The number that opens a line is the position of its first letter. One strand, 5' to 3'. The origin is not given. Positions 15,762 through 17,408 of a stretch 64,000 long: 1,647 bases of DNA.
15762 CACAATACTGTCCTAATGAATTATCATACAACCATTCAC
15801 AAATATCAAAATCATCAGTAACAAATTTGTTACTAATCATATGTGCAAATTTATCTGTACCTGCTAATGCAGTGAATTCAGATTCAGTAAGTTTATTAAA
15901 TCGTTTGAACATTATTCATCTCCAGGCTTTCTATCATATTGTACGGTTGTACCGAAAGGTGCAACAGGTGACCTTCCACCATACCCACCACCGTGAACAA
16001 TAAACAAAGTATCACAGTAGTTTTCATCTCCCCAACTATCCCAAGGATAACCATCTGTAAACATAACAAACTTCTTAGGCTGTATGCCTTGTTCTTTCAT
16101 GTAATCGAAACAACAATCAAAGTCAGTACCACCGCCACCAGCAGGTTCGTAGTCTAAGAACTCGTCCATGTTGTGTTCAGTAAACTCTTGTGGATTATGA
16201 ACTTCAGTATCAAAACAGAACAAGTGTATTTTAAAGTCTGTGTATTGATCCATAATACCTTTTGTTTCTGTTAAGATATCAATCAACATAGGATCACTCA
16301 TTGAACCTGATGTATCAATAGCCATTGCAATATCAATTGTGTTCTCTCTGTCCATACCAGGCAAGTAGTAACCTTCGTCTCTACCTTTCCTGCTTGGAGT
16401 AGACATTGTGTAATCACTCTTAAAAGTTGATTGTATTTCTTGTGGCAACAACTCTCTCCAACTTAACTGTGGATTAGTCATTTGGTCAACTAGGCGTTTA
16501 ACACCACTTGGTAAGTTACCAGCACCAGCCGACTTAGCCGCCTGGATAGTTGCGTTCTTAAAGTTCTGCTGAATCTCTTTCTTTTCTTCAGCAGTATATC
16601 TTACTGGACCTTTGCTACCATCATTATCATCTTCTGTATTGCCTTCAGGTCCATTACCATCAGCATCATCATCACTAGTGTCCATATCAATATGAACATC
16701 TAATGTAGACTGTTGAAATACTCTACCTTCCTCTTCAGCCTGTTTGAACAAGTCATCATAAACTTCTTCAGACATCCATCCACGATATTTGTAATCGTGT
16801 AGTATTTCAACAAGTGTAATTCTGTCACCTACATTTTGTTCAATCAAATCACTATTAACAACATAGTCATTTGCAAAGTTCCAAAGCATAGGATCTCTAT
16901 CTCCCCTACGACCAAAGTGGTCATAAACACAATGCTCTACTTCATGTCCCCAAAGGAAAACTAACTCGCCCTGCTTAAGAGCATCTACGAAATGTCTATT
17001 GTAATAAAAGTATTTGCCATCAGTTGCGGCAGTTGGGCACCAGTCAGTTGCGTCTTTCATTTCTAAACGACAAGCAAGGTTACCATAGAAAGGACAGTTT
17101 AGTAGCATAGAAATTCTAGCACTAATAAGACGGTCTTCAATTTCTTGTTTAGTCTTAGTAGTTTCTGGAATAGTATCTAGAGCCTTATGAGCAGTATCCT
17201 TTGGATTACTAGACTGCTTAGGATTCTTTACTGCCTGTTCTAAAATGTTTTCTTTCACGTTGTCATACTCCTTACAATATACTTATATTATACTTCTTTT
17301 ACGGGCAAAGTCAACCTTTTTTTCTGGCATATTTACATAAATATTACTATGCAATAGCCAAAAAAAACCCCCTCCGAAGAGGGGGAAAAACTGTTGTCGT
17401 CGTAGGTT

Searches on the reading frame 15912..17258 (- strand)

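Call 35: search_protein_families(library=phrogs, proteins=[window:15912-17258:-], max_evalue=0.00001)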
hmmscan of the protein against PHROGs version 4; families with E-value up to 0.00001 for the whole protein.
window:15912-17258:- (448 aa): 1 family
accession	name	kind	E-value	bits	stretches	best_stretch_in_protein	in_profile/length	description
phrog_1314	-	DNA, RNA and nucleotide metabolism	3e-110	370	1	34-443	5-392/394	HNH endonuclease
